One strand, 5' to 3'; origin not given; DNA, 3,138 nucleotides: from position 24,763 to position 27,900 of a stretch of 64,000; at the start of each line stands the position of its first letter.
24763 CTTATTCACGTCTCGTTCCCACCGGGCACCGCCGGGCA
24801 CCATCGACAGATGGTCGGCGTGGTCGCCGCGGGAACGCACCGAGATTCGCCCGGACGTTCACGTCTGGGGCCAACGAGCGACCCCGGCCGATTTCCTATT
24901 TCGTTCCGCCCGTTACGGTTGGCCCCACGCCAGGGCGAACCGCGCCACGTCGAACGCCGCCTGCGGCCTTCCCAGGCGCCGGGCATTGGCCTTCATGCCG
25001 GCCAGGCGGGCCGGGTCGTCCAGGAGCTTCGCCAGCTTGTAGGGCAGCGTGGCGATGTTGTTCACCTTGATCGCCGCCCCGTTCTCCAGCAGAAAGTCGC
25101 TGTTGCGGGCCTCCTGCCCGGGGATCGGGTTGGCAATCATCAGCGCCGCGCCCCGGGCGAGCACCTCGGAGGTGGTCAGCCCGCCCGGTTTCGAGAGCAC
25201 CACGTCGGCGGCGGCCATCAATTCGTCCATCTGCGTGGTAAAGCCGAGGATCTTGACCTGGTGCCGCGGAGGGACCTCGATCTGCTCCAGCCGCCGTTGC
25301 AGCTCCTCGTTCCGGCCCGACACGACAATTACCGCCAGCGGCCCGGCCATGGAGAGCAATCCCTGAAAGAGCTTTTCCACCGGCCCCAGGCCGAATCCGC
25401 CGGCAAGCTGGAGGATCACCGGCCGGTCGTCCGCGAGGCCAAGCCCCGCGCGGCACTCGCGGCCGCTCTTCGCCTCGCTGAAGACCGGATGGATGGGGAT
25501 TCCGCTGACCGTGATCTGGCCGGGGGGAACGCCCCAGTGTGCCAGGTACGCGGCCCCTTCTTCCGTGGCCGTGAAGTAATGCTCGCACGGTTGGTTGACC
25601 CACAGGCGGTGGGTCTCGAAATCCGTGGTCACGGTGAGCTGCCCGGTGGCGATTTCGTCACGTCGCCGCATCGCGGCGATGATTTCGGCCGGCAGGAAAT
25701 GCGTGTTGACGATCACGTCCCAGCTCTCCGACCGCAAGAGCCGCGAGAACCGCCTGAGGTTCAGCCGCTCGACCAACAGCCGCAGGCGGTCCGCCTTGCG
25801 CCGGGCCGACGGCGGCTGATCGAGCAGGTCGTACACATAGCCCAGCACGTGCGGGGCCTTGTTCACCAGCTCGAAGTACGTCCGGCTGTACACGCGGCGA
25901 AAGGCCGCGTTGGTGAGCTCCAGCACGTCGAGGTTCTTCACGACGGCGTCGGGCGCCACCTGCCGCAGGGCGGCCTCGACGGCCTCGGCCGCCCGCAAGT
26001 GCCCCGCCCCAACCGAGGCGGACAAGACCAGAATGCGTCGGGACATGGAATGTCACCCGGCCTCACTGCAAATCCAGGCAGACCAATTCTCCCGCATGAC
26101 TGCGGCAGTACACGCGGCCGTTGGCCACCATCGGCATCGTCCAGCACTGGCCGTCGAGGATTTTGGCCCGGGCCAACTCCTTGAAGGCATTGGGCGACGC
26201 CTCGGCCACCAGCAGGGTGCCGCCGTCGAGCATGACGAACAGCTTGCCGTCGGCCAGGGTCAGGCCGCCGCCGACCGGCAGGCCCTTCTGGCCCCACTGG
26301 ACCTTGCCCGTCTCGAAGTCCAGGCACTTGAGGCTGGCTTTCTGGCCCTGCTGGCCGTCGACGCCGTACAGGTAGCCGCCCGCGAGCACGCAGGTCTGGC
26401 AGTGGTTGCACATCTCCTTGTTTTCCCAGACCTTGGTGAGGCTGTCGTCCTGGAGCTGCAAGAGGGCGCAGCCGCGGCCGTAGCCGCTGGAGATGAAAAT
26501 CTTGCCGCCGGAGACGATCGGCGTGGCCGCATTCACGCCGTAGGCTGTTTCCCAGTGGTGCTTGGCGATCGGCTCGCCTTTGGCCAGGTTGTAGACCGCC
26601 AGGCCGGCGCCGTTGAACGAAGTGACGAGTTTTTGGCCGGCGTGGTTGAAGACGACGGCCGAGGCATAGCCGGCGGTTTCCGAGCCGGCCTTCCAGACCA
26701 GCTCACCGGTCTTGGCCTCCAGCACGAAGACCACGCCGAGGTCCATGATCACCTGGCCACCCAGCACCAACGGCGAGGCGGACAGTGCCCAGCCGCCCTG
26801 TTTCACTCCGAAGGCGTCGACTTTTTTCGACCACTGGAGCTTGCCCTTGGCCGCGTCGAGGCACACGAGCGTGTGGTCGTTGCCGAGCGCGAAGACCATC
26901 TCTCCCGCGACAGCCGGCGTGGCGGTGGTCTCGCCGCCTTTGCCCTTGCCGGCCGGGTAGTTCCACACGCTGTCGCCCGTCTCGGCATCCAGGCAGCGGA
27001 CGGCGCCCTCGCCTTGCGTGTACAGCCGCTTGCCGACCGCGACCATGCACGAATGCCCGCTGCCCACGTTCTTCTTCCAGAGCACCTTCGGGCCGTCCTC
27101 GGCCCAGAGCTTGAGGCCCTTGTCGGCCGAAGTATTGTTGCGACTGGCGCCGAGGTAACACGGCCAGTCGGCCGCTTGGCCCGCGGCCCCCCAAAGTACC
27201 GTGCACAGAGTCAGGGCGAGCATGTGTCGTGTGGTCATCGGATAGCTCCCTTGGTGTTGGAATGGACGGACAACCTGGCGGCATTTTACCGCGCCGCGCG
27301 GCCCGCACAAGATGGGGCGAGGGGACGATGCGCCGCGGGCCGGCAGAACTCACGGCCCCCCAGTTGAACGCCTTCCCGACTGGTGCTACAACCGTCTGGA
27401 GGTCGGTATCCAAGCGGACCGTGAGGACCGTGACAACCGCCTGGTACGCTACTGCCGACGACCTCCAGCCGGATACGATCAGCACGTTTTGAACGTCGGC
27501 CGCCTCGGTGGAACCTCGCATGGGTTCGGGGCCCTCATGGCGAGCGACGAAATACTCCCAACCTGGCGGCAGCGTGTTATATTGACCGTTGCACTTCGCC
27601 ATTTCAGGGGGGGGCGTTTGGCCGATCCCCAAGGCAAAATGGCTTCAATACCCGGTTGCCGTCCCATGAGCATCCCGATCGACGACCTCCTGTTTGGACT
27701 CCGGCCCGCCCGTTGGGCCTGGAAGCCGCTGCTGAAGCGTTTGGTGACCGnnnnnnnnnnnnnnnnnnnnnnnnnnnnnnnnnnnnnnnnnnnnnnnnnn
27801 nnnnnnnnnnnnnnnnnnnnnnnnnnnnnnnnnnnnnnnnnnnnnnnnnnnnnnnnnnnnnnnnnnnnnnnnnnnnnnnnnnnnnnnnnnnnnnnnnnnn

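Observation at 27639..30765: Translationally coupled operon of a HemN-like rSAM enzyme, a second rSAM enzyme and a formyltransferase, divergent from a glycosyltransferase/PQQ-propeller operon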

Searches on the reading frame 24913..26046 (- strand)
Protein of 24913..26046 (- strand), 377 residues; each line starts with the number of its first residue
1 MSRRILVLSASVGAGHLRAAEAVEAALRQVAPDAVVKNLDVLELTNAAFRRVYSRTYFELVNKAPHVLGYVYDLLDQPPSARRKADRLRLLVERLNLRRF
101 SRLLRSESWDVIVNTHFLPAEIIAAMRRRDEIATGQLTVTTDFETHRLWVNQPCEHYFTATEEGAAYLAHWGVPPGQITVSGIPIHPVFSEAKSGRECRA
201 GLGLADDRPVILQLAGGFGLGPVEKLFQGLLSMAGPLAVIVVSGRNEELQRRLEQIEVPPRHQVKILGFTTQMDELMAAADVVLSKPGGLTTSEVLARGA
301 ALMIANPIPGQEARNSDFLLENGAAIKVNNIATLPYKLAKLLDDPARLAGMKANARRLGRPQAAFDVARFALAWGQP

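Call 3: search_protein_families(library=pfam, proteins=[window:24913-26046:-], max_evalue=0.01)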
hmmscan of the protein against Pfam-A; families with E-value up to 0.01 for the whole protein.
window:24913-26046:- (377 aa): 4 families
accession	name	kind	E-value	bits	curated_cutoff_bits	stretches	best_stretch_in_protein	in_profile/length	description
PF06925.17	MGDG_synth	-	4.8e-20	72.8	25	1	16-185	1-169/169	Monogalactosyldiacylglycerol (MGDG) synthase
PF04101.22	Glyco_tran_28_C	-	1.7e-08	35.1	22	1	237-344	31-139/166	Glycosyltransferase family 28 C-terminal domain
PF00534.26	Glycos_transf_1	-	1.9e-08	34.4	26.4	1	234-357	44-171/172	Glycosyl transferases group 1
PF13692.12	Glyco_trans_1_4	-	0.0014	19.4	27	1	240-344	36-142/142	Glycosyl transferases group 1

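Call 4: search_protein_families(library=ncbifam, proteins=[window:24913-26046:-], max_evalue=0.01)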
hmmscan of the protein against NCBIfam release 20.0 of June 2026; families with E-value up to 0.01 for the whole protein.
window:24913-26046:- (377 aa): 3 families
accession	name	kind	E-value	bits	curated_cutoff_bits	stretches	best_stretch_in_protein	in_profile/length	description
NF010135.0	PRK13609.1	equivalog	2.4e-60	204.5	500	1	3-368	5-362/388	diglucosyl diacylglycerol synthase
NF010134.0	PRK13608.1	equivalog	1.9e-40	139.1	557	1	3-366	6-360/391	diglucosyl diacylglycerol synthase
TIGR01133.1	murG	equivalog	1.8e-11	43.7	250.25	1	206-369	181-351/353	undecaprenyldiphospho-muramoylpentapeptide beta-N-acetylglucosaminyltransferase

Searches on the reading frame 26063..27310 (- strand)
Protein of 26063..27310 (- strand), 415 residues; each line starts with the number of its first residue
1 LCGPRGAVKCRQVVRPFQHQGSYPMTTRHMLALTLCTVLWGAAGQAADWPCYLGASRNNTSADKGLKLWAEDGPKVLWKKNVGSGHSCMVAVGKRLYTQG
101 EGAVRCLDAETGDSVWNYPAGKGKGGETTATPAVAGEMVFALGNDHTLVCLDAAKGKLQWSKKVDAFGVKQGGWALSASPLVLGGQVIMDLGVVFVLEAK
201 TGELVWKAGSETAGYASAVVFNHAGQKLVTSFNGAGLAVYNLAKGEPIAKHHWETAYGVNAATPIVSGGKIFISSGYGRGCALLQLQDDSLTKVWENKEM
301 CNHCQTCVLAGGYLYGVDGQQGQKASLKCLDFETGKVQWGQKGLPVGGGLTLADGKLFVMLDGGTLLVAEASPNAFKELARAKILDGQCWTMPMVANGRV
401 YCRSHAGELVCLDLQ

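Call 3: search_protein_families(library=pfam, proteins=[window:26063-27310:-], max_evalue=0.01)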
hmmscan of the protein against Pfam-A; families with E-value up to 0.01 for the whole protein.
window:26063-27310:- (415 aa): 5 families
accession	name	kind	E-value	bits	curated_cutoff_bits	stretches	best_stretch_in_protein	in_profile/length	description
PF13360.13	PQQ_2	-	1.6e-46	159.3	27.6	3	101-340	2-232/233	Outer membrane protein assembly factor BamB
PF13570.13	Beta-prop_ACSF4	-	2e-11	44.3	133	1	99-238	68-199/329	Beta-alanine-activating enzyme, beta-propeller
PF01011.28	PQQ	-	3.3e-08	33.1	26.7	0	127-164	48-85/595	Glucose/ethanol/alcohol dehydrogenase, beta-propeller domain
PF23414.1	Beta-prop_EML_2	-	0.00036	20.4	90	0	138-244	12-112/266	Echinoderm microtubule-associated protein second beta-propeller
PF25293.1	Beta-prop_EMC1_N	-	0.0067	16.6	34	0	104-239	43-179/219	EMC1 N-terminal beta-propeller domain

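Call 4: search_protein_families(library=ncbifam, proteins=[window:26063-27310:-], max_evalue=0.01)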
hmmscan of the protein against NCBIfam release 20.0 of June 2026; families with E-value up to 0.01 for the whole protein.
window:26063-27310:- (415 aa): 6 families
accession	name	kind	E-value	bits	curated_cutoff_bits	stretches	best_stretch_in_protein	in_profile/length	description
TIGR03300.1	assembly_YfgL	equivalog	1.3e-15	57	285.2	1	75-303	41-311/377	outer membrane protein assembly factor BamB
TIGR04528.1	acido_non_PQQ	subfamily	5.3e-15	55.1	650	1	87-190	52-153/493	acido-empty-quinoprotein group A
TIGR03075.1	PQQ_enz_alc_DH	subfamily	2.1e-13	49.7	480.05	1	90-189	66-170/530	PQQ-dependent dehydrogenase, methanol/ethanol family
NF008351.0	PRK11138.1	equivalog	6.3e-12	44.7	423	1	62-213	86-236/394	outer membrane protein assembly factor BamB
NF053615.1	SerThrKinAfsKStmc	equivalog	2.1e-11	43.2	1300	1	61-275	546-751/809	protein serine/threonine kinase AfsK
NF041516.1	PA2928_fam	subfamily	0.0044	16.4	70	0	198-250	75-126/376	PA2928 family protein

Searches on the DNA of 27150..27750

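Call 104: search_rna_families(source=window, start=27150, end=27750, threshold=evalue, max_evalue=1)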
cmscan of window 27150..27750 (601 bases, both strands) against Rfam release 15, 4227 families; matches with E-value up to 1: 0.
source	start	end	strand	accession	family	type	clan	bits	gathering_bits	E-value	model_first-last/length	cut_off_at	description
